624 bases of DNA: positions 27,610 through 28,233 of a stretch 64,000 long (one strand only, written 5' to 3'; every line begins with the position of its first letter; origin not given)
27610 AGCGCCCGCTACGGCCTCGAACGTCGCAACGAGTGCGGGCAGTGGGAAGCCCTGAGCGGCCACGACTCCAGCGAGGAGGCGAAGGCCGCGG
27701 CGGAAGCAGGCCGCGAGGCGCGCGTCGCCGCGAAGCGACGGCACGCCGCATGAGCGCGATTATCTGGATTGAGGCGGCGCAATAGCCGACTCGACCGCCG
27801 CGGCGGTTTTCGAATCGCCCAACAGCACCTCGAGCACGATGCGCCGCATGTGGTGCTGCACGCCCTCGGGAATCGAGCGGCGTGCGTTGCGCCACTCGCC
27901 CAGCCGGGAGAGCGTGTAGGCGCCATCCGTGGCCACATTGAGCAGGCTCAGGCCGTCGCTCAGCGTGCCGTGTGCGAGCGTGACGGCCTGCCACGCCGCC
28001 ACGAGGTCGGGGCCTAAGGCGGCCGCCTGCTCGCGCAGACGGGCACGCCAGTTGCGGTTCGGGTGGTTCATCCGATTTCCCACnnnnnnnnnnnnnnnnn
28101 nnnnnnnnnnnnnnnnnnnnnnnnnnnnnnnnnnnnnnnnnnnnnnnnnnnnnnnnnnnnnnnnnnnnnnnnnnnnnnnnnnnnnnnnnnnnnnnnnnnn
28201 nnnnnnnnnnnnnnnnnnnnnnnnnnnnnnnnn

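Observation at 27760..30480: Two leftward 'moron' operons wedged between the lysis cassette and the late structural region, one under a near-consensus sigma70 promoter with an adjacent C9T8 tract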

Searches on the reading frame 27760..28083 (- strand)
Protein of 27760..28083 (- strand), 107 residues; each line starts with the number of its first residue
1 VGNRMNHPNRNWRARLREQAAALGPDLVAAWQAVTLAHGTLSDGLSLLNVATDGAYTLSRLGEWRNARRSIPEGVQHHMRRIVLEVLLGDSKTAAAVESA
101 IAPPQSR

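Call 3: search_protein_families(library=pfam, proteins=[window:27760-28083:-], max_evalue=1)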
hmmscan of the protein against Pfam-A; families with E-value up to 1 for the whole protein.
window:27760-28083:- (107 aa): 1 family
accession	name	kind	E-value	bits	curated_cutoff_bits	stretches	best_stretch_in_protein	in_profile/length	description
PF09427.16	DUF2014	-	0.057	12.9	27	1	26-102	227-300/454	Domain of unknown function (DUF2014)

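Call 4: search_protein_families(library=phrogs, proteins=[window:27760-28083:-], max_evalue=1)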
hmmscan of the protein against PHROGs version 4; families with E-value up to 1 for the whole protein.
window:27760-28083:- (107 aa): 1 family
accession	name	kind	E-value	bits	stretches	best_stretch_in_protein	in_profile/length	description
phrog_12798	-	tail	0.39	9.8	1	26-67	847-888/1031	tail length tape measure protein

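Call 8: search_protein_families(library=padloc, proteins=[window:27760-28083:-], max_evalue=1)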
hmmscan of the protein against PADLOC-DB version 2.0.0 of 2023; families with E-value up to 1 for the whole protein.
window:27760-28083:- (107 aa): 0 families

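Call 9: search_protein_families(library=ncbifam, proteins=[window:27760-28083:-], max_evalue=1)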
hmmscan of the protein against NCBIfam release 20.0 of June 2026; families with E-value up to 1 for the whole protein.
window:27760-28083:- (107 aa): 1 family
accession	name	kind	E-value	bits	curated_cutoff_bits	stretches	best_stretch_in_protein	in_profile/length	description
NF040880.1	adnlytase_SelO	equivalog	0.14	10.9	900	1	23-53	227-258/480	protein adenylyltransferase SelO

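Call 22: find_homologous_proteins(query=A2, max_evalue=0.01)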
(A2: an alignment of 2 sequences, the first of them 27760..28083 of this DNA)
Query A2 (2 sequences) (107 aa, profile of the alignment): 7 proteins with E <= 0.01 among 175 candidates.
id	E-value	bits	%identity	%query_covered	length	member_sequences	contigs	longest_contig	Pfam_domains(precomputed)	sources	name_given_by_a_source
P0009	7.6e-53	195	100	96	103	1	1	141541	-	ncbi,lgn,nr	ncbi:MAG: hypothetical protein HY749_16185 [Gammaproteobacteria bacterium]|nr:hypothetical protein [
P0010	1.2e-44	169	36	83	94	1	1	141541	-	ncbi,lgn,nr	ncbi:MAG: hypothetical protein HY749_16200 [Gammaproteobacteria bacterium]|nr:hypothetical protein [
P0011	1.3e-38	149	75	95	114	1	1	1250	-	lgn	-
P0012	3.4e-33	132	67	93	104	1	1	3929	-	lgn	-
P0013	4.5e-32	128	64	95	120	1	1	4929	-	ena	-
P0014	2.1e-31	126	63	93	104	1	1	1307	-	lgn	-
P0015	1.1e-16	79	44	93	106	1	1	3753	-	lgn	-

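Call 23: find_encoding_contigs(protein=P0013, flank=5000, max_places=3)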
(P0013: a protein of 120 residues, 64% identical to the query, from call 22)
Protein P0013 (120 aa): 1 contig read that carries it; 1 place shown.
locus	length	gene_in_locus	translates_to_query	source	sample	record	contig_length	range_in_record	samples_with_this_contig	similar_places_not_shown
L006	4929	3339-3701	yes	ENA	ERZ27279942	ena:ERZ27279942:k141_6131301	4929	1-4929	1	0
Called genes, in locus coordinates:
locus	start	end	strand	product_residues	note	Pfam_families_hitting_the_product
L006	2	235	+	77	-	?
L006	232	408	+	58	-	-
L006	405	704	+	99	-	-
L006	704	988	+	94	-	-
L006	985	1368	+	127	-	-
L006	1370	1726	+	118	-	-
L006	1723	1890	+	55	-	-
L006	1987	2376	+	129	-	PF28100:AcrIE3-like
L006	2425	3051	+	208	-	-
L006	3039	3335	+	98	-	-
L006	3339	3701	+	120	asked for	-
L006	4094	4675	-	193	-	-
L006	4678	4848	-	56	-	-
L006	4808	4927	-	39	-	?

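Call 24: find_encoding_contigs(protein=P0012, flank=5000, max_places=3)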
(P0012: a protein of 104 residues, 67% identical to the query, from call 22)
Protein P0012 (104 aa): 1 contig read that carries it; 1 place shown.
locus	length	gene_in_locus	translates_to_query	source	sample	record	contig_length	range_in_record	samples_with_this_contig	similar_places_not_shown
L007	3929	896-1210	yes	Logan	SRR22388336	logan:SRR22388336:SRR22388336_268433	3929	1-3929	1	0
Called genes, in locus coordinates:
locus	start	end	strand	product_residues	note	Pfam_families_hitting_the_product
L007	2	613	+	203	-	?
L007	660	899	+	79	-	-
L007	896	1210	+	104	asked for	-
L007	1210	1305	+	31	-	-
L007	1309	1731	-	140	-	PF11351:GTA_holin_3TM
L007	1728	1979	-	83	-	-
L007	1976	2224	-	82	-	-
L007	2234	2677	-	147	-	PF00959:Phage_lysozyme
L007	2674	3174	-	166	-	-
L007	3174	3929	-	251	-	?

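Call 25: find_encoding_contigs(protein=P0015, flank=5000, max_places=3)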
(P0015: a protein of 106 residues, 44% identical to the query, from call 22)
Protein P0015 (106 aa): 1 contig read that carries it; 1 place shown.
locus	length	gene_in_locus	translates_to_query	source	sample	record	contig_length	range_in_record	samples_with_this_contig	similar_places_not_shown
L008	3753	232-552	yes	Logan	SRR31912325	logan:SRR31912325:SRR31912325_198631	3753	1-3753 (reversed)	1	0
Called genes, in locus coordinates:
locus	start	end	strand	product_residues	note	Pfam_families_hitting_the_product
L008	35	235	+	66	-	-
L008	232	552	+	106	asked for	-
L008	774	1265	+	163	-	-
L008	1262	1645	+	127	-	PF07087:DUF1353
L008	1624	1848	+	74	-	-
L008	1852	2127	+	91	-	-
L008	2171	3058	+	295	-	-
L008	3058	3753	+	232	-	?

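Call 30: find_encoding_contigs(protein=P0011, flank=5000, max_places=3)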
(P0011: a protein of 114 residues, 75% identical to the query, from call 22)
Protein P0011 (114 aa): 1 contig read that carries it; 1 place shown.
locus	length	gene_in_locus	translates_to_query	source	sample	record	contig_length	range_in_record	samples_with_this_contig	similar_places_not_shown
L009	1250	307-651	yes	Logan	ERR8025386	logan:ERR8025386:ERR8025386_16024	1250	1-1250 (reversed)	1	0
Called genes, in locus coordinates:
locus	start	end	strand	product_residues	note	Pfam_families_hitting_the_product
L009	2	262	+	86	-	?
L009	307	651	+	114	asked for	-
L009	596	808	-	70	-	-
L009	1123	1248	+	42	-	?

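Call 31: find_encoding_contigs(protein=P0014, flank=5000, max_places=3)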
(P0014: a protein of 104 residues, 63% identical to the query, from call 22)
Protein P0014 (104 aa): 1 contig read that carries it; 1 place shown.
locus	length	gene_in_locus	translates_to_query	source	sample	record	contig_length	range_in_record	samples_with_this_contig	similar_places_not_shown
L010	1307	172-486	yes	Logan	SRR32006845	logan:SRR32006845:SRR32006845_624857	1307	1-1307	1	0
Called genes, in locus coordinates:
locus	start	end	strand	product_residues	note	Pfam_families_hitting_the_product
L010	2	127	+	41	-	?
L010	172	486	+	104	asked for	-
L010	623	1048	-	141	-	-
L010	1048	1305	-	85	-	?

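Call 43: find_related_loci(query=A4, collection=genome_contigs, flank=10000)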
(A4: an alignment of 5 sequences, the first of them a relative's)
Query A4 (103 aa) in genome_contigs; peptide patterns used: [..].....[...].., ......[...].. (x = any residue, [..] = any of these).
26 stretches matched a pattern, but none encodes a relative of the query by tblastn (E <= 1e-3).

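Call 44: find_related_loci(query=A4, collection=viral_contigs, flank=10000)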
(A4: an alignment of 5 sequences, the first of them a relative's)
Query A4 (103 aa) in viral_contigs; peptide patterns used: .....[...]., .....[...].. (x = any residue, [..] = any of these).
46 stretches matched a pattern; 2 encode a relative of the query (tblastn E <= 1e-3); 2 distinct loci.
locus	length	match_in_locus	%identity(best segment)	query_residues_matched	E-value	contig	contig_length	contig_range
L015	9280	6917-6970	72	2-19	4e-6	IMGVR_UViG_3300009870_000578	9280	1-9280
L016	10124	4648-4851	29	15-80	1e-5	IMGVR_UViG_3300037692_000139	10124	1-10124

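Call 46: predict_structure(alignment_id=A3)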
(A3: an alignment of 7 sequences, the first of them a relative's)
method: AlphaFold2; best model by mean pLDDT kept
length: 103 residues; sequences in the alignment: 7
mean_pLDDT: 87.2   pTM: 0.76
mean pLDDT of the five models: 87.2, 84.0, 78.7, 77.6, 75.7
residues with pLDDT >= 90: 60; 70-90: 34; 50-70: 5; < 50: 4
segments of 3 or more residues with pLDDT < 50: 1-3
pLDDT, mean of each block of 10 residues (from residue 1): 69 85 93 94 94 96 93 92 87 80 51
secondary structure, 60 per line:
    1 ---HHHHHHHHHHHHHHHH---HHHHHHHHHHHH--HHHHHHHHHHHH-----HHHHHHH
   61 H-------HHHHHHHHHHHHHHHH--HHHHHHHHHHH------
elements in order: H4-19 H23-34 H37-48 H54-61 H69-84 H87-97

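Call 52: fold_search(model_id=the predicted structure, library=pdb)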
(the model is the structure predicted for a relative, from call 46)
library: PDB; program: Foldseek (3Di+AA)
matches with E <= 10: 37; with E <= 0.001: 0
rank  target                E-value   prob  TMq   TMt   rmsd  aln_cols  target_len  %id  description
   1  3qq6_A                1.9e+00  0.30  0.33  0.44   5.3        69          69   17  The N-terminal DNA binding domain of SinR from Bacillus subtilis (released 2011-06-15)
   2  7pco_B                1.9e+00  0.07  0.19  0.09  14.9       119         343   18  BurG E232Q mutant (holo) in complex with 2R,3R-2,3-dihydroxy-6-methyl-heptanoate (12): Biosynthesis of cyclopropanol r (released 2022-08-10)
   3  5woq_B                2.5e+00  0.28  0.38  0.44   8.0        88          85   16  Crystal structure of an XRE family protein transcriptional regulator from Mycobacterium smegmatis (released 2017-08-16)
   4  5woq_C                2.8e+00  0.30  0.40  0.46   7.5        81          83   15  Crystal structure of an XRE family protein transcriptional regulator from Mycobacterium smegmatis (released 2017-08-16)
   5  3f51_D                2.8e+00  0.23  0.38  0.41   8.1        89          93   18  Crystal Structure of the clp gene regulator ClgR from Corynebacterium glutamicum (released 2008-11-18)
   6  3f6w_B                3.1e+00  0.08  0.21  0.25  10.2        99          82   14  XRE-family like protein from Pseudomonas syringae pv. tomato str. DC3000 (released 2008-12-02)
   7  3f51_F                3.9e+00  0.18  0.38  0.41   8.3        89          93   18  Crystal Structure of the clp gene regulator ClgR from Corynebacterium glutamicum (released 2008-11-18)
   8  3doj                  3.9e+00  0.06  0.25  0.11  11.4       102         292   17  Structure of Glyoxylate reductase 1 from Arabidopsis (AtGLYR1) (released 2009-07-07)
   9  2ox6_D                4.8e+00  0.15  0.34  0.23  13.3        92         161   13  Crystal structure of gene product SO3848 from Shewanella oneidensis MR-1 (released 2007-04-03)
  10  4jcx_B                4.8e+00  0.10  0.30  0.32  10.3        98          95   10  Crystal structure of the Restriction-Modification Controller Protein C.Csp231I OL operator complex (released 2014-02-26)
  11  9dzm_C                4.8e+00  0.08  0.26  0.30   8.8        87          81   10  Dimeric human OCT2 (POU2F2) POU domain bound to palindromic MORE DNA (released 2024-10-23)
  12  1oct_C                5.1e+00  0.03  0.19  0.15  19.5       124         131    9  CRYSTAL STRUCTURE OF THE OCT-1 POU DOMAIN BOUND TO AN OCTAMER SITE: DNA RECOGNITION WITH TETHERED DNA-BINDING MODULES (released 1994-08-31)
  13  2ox6_C                5.3e+00  0.18  0.39  0.27   7.4        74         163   14  Crystal structure of gene product SO3848 from Shewanella oneidensis MR-1 (released 2007-04-03)
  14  2ox6_A                5.6e+00  0.18  0.38  0.27   7.4        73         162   16  Crystal structure of gene product SO3848 from Shewanella oneidensis MR-1 (released 2007-04-03)
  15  7vjo_B                6.0e+00  0.16  0.40  0.36   7.5        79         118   15  Pectobacterium phage ZF40 apo-Aca2 (released 2021-10-20)
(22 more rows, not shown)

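Call 58: search_solved_structures(query=A3, max_evalue=10, show_alignments=2)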
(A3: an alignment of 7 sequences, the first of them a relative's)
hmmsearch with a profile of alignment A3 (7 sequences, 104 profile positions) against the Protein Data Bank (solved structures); distinct sequences matched with E-value up to 10: 3.
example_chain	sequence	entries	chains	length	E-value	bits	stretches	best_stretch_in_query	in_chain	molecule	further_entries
7fhm_A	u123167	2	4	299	0.82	13.2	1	16-80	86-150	Probable periplasmic iron-transport lipoprotein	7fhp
4pm4_A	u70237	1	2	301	0.83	13.2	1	16-80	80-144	Iron complex transporter substrate-binding protein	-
3eiv_A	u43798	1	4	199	1.1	12.8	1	59-84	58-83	Single-stranded DNA-binding protein 2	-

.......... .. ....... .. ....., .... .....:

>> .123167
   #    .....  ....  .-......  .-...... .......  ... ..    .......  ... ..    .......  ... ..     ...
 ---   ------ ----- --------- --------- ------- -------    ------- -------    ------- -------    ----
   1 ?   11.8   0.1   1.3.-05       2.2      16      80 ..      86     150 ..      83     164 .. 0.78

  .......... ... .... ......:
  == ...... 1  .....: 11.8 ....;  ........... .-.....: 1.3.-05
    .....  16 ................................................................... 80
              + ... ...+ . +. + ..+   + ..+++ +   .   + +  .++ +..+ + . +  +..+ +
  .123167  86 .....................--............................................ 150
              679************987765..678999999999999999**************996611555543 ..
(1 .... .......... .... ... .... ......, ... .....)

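Call 69: search_protein_families(library=pfam, proteins=[L006:1987-2376:+, L006:2425-3051:+, L006:3039-3335:+, L007:660-899:+, L009:2-262:+, L008:35-235:+, L010:2-127:+], max_evalue=1)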
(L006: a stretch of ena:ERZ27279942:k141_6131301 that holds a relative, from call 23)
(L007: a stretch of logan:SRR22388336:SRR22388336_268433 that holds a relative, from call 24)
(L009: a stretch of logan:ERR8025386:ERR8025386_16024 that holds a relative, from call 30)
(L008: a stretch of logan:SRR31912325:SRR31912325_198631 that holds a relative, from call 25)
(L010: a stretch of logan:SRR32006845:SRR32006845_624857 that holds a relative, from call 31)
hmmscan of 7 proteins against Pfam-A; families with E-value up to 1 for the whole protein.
L006:1987-2376:+ (129 aa): 1 family
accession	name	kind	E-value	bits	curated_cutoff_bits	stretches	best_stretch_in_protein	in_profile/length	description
PF20242.3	Emfourin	-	0.0099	16.7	27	1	31-81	12-64/91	Emfourin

L006:2425-3051:+ (208 aa): 0 families

L006:3039-3335:+ (98 aa): 1 family
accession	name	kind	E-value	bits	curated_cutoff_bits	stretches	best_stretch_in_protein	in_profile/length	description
PF05119.17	Terminase_4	-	0.00032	21.5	24.7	1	23-73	26-76/98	Phage terminase, small subunit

L007:660-899:+ (79 aa): 0 families

L009:2-262:+ (86 aa): 1 family
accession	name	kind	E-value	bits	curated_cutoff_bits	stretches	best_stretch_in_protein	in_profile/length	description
PF24348.1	DUF7508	-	0.026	15.1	26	1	31-66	30-65/79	Domain of unknown function (DUF7508)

L008:35-235:+ (66 aa): 0 families

L010:2-127:+ (41 aa): 0 families
